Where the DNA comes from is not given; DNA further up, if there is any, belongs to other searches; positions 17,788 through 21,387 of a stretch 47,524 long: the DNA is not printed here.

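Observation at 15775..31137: Single 15.4-kb ORF (5120 aa) takes up about a third of the window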

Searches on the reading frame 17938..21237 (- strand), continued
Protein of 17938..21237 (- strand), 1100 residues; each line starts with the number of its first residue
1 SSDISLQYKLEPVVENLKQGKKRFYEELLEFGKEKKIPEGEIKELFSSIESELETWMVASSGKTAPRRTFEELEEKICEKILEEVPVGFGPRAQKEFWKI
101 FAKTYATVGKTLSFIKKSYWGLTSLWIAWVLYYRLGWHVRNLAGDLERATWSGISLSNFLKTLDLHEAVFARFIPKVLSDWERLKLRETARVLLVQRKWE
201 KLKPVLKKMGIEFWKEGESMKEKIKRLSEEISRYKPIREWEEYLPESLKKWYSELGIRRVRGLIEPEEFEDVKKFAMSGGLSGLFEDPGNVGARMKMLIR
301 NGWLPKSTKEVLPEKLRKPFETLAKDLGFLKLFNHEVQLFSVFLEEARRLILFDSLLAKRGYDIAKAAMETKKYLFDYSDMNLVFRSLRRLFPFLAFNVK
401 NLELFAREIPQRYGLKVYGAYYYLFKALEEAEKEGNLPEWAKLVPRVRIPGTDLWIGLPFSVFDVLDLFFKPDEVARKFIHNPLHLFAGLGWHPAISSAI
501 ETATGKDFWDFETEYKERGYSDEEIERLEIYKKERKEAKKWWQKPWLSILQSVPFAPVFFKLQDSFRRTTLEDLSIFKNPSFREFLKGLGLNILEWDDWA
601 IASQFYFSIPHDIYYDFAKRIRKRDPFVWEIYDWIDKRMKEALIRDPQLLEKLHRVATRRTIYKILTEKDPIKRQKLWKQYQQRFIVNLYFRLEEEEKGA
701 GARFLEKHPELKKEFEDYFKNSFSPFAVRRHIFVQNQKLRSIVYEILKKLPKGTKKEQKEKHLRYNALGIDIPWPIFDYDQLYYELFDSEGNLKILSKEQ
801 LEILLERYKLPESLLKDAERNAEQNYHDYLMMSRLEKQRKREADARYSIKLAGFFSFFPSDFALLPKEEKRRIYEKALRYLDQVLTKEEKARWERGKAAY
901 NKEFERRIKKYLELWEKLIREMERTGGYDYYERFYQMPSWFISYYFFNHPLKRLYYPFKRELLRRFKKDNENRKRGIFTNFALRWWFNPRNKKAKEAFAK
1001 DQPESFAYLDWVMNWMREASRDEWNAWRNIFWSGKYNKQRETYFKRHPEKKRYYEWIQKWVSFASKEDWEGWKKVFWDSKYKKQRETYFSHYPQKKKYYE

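Call 52: find_encoding_contigs(protein=P0028, flank=10000, max_places=1)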
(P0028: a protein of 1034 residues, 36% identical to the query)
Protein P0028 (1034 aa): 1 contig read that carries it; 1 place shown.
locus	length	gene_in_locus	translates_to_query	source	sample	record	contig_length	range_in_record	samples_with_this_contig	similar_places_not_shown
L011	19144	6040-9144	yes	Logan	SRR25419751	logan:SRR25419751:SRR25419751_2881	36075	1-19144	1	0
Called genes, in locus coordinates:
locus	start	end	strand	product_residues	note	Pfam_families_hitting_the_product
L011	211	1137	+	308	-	PF24175:SU10_adaptor (weak)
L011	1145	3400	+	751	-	-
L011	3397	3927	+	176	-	-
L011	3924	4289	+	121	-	-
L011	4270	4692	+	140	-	-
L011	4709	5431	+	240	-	-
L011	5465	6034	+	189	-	-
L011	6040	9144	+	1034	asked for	-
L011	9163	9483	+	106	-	-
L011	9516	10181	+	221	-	PF01510:Amidase_2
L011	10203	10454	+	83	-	-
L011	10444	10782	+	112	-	-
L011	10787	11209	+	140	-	-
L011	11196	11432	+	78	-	-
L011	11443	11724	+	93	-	-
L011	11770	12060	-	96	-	-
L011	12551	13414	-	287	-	PF08433:KTI12, PF13671:AAA_33, PF03767:Acid_phosphat_B (faint), PF25109:HAD_PNKP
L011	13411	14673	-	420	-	PF21189:PHA02142, PF09414:RNA_ligase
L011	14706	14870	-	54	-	-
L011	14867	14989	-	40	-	-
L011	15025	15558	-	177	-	-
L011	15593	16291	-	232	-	-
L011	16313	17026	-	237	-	PF04404:ERF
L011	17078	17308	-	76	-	-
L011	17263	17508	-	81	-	-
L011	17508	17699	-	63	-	-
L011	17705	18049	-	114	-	-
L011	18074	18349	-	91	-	-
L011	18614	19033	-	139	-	-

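Call 55: search_protein_families(library=pfam, max_evalue=0.5, proteins=[L010:25148-25783:+, L009:27850-28494:+, L007:24068-24694:+, L010:25786-28044:+, L009:28857-31454:+, L007:25909-27996:+, L010:3762-6290:+, L010:9566-9997:+, L011:1145-3400:+])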
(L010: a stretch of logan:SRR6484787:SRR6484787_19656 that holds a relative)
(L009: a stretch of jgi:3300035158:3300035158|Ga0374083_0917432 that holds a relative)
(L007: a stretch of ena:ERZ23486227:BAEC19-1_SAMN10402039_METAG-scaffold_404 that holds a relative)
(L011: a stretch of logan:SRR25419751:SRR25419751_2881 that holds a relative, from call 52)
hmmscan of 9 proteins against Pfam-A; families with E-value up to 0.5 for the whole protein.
L010:25148-25783:+ (211 aa): 0 families

L009:27850-28494:+ (214 aa): 0 families

L007:24068-24694:+ (208 aa): 0 families

L010:25786-28044:+ (752 aa): 0 families

L009:28857-31454:+ (865 aa): 0 families

L007:25909-27996:+ (695 aa): 2 families
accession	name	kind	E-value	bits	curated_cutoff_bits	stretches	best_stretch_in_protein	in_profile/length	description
PF11566.13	PI31_Prot_N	-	0.017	15.2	21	1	569-621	56-110/154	PI31 proteasome regulator N-terminal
PF05339.17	DUF739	-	0.13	12.9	27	0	439-480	2-42/69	Protein of unknown function (DUF739)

L010:3762-6290:+ (842 aa): 0 families

L010:9566-9997:+ (143 aa): 0 families

L011:1145-3400:+ (751 aa): 4 families
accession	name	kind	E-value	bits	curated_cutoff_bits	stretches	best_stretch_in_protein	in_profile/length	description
PF01483.27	P_proprotein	-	0.00086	19.8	21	0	312-335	52-75/86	Proprotein convertase P-domain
PF01778.22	Ribosomal_L28e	-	0.013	16.5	33.2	0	160-221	18-80/115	Ribosomal L28e protein family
PF06157.16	DUF973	-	0.07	12.7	26.4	1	337-381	258-302/309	Protein of unknown function (DUF973)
PF11141.13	DUF2914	-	0.2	11.9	23.6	0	314-338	32-57/62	Protein of unknown function (DUF2914)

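Call 67: search_protein_families(library=pfam, alignment_id=A2, max_evalue=0.001)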
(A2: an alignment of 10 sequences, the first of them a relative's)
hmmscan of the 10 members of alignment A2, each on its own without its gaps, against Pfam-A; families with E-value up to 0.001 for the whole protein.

A. member 1, P0001 (4663 aa): 1 family
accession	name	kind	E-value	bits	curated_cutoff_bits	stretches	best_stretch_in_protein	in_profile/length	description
PF01476.26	LysM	-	4.8e-08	33.3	20.9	1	11-50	6-43/43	LysM domain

B. families by the number of members that match (of 10 scanned): 3 families
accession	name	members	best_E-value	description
PF01476.26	LysM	8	1.8e-19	LysM domain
PF00929.31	RNase_T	2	3.9e-17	Exonuclease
PF16473.11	Rv2179c-like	1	0.00013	3'-5' exoribonuclease Rv2179c-like domain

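Call 70: predict_structure(alignment_id=A1)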
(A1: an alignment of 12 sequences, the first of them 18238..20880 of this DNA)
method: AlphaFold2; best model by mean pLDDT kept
length: 881 residues; sequences in the alignment: 12
mean_pLDDT: 60.8   pTM: 0.30
mean pLDDT of the five models: 60.8, 57.4, 52.9, 52.1, 52.0
residues with pLDDT >= 90: 1; 70-90: 288; 50-70: 330; < 50: 262
segments of 3 or more residues with pLDDT < 50: 1-7, 24-33, 68-91, 98-102, 111-190, 238-259, 272-277, 352-354, 362-366, 370-384, 386-401, 415-439, 451-458, 468-476
pLDDT, mean of each block of 10 residues (from residue 1): 45 51 49 51 55 54 50 43 45 50 49 41 42 39 32 35 40 41 39 52 53 56 56 51 44 43 51 50 59 65 67 64 60 59 56 53 48 46 45 47 55 45 39 44 51 47 50 46 58 61 64 67 68 66 77 84 78 71 81 79 60 72 83 81 78 79 85 77 83 78 70 65 76 82 81 83 84 76 77 86 77 87 84 79 78 69 61 60 43
secondary structure, 60 per line:
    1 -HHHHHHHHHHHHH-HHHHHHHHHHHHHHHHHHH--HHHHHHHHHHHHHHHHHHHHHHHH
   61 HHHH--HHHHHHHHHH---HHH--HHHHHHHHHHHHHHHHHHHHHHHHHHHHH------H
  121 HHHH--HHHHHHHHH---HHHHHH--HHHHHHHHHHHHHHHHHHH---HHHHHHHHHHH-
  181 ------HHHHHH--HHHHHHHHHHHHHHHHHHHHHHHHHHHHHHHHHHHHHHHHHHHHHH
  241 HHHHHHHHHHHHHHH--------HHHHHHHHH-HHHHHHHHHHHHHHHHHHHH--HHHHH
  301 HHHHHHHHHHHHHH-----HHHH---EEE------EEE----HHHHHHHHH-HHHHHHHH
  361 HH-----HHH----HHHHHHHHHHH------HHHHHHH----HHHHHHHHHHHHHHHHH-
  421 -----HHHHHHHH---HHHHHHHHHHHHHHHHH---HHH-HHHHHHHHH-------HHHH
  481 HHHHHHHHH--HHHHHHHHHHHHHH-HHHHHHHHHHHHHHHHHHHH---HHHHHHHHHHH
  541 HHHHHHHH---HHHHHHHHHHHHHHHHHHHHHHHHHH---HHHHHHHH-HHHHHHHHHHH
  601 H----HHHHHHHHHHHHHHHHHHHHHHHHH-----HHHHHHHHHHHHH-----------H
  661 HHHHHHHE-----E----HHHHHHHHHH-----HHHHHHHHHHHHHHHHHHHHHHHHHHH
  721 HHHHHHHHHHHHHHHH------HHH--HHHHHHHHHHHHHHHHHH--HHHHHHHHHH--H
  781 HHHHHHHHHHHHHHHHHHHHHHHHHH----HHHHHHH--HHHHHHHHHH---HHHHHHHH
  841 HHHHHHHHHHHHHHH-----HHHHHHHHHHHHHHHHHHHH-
elements in order (helices of 4 or more, strands of 3 or more residues): H2-14 H16-34 H37-64 H67-76 H85-113 H120-124 H127-135 H139-144 H147-165 H169-179 H187-192 H195-255 H264-272 H274-293 H296-314 H320-323 E327-329 E336-338 H343-351 H353-362 H375-385 H392-398 H403-419 H426-433 H437-453 H461-469 H477-489 H492-505 H507-526 H530-548 H552-577 H581-588 H590-601 H606-630 H636-648 H660-667 H679-688 H694-736 H748-765 H768-777 H780-806 H811-817 H820-829 H833-855 H861-880

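Call 73: fold_search(model_id=the predicted structure, library=pdb)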
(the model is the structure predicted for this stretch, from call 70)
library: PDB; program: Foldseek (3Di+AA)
matches with E <= 10: 21; with E <= 0.001: 0
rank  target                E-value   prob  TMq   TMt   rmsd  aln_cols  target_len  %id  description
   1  6mrt_A                2.9e+00  0.11  0.08  0.20  41.9       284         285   11  12-meric ClyA pore complex (released 2019-05-15)
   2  8eu3_D                3.1e+00  0.06  0.06  0.10  20.4       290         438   10  Cryo-EM structure of cGMP bound human CNGA3/CNGB3 channel in GDN, transition state 1 (released 2023-08-02)
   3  6zyw_C                3.4e+00  0.01  0.07  0.03  68.2       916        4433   13  Outer Dynein Arm-Shulin complex - overall structure (Tetrahymena thermophila) (released 2021-01-20)
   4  7aam_A                4.9e+00  0.03  0.05  0.12  35.3       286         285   16  Crystal structure of the F-BAR domain of PSTIPIP1 bound to the CTH domain of the phosphatase LYP (released 2022-02-23)
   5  6h2e_Q                5.2e+00  0.08  0.06  0.18  32.6       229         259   12  Structure of the soluble AhlC of the tripartite alpha-pore forming toxin, AHL, from Aeromonas hydrophila. (released 2019-07-10)
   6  7aam_B                5.2e+00  0.03  0.05  0.12  35.3       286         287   16  Crystal structure of the F-BAR domain of PSTIPIP1 bound to the CTH domain of the phosphatase LYP (released 2022-02-23)
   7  1wdz_A                5.9e+00  0.09  0.08  0.23  33.5       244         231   14  Crystal structure of RCB domain of IRSp53 (released 2005-06-07)
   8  3abh_A                6.2e+00  0.05  0.07  0.17  38.4       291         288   13  Crystal structure of the EFC/F-BAR domain of human PACSIN2/Syndapin II (2.0 A) (released 2010-04-14)
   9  9y6s_5f               6.2e+00  0.01  0.08  0.06  54.8       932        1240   11  96-nm repeat of the Leishmania tarentolae doublet microtubule (released 2025-12-17)
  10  7rqf_A                6.5e+00  0.02  0.07  0.10  27.5       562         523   13  Crystal Structure of LbcA (lipoprotein binding partner of CtpA) of Pseudomonas aeruginosa (released 2022-04-27)
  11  7aal_A                6.8e+00  0.02  0.05  0.12  35.4       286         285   16  Crystal structure of the F-BAR domain of PSTIPIP1, G258A mutant (released 2022-02-23)
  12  6r1j_D                8.1e+00  0.04  0.07  0.18  31.5       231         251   15  Structure of the soluble AhlC triple head mutant of the tripartite alpha-pore forming toxin, AHL, from Aeromonas hydro (released 2019-07-10)
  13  7rhl_D                8.1e+00  0.02  0.07  0.09  21.3       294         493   12  Cryo-EM structure of human rod Apo CNGA1/B1 channel with CLZ coiled coil (released 2021-11-03)
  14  8otz_DQ               8.9e+00  0.06  0.08  0.20  33.8       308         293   14  48-nm repeat of the native axonemal doublet microtubule from bovine sperm (released 2023-11-22)
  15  7aan_B                8.9e+00  0.02  0.05  0.12  35.3       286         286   16  Crystal structure of the F-BAR domain of PSTIPIP1 (released 2022-02-23)
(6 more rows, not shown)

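Call 83: list_cluster_members(proteins=[L007:25909-27993:+, L010:25786-28041:+, L012:9989-12613:+, L013:9989-13048:+, L019:5995-8526:+, L020:5986-8619:+, L027:5989-8610:+, L028:3334-5874:+, L034:5989-8619:+, L046:5989-8559:+])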
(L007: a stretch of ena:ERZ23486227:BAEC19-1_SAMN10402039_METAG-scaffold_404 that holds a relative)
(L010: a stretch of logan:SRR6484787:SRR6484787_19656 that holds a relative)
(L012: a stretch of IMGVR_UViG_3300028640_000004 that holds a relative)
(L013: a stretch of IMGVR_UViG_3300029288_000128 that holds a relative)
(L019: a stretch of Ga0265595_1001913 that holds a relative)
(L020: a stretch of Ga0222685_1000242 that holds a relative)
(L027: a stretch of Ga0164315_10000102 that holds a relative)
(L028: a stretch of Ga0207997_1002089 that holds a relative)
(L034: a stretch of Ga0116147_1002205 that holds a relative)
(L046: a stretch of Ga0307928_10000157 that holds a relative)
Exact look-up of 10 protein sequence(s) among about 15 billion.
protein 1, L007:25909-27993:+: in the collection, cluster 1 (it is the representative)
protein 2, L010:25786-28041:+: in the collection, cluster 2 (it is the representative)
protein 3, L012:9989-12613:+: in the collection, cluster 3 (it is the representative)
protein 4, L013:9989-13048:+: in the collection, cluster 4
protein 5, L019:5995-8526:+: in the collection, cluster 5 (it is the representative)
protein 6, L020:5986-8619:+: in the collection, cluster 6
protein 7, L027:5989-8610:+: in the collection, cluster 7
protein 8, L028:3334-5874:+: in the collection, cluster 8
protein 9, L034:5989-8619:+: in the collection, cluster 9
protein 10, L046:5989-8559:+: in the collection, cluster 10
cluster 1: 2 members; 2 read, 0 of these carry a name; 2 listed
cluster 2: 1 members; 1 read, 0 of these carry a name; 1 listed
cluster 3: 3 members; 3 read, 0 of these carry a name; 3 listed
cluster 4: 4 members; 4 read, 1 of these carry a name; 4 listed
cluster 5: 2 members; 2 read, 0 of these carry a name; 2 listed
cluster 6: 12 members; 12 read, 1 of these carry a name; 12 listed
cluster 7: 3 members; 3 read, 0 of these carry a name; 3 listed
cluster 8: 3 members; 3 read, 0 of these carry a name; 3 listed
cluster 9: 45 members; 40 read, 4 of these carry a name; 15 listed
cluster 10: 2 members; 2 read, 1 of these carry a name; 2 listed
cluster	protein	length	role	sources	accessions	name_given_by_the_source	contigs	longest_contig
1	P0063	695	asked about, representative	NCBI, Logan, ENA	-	-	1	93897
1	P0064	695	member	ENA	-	-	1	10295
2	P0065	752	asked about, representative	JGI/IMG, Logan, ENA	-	-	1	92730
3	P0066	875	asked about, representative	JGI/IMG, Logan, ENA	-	-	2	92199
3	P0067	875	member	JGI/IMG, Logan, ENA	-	-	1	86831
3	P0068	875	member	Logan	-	-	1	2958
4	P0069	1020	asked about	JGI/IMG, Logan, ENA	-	-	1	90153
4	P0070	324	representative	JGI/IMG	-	hypothetical protein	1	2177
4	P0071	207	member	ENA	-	-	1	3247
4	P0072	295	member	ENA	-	-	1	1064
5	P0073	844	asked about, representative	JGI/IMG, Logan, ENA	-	-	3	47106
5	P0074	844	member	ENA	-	-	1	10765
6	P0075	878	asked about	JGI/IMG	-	-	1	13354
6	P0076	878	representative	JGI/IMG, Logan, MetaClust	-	\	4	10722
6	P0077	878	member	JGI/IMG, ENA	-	-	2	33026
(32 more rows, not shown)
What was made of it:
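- Tried and rejected: Other MAG labels (Pacearchaeota, Diapherotrites) are probably misbinning (call 83). I solved this by registering them through an exact look-up (call 83).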

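Call 87: search_dna_similar(query=P0028, collection=phages, mode=protein, max_evalue=0.001, max_rows=25)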
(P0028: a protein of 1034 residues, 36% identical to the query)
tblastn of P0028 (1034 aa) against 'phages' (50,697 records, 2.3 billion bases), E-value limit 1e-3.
Records with a match: 2; places in all: 2; records where one place covers at least 80% of the query: 0.
Best place of each record, by identity: <60% 2.
By first word of the organism name: Caudoviricetes 1; Cellulosimicrobium 1.
By host as written in the record: - 1; Cellulosimicrobium sp. 1.
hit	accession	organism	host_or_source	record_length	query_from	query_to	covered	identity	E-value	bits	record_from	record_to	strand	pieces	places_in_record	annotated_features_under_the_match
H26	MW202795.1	Caudoviricetes sp.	Manatee Spring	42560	599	805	20%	28.1%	3e-11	74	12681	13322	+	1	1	hypothetical protein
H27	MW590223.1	Cellulosimicrobium phage DS1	Cellulosimicrobium sp.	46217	609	819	20%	26.4%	5e-6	57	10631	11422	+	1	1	hypothetical protein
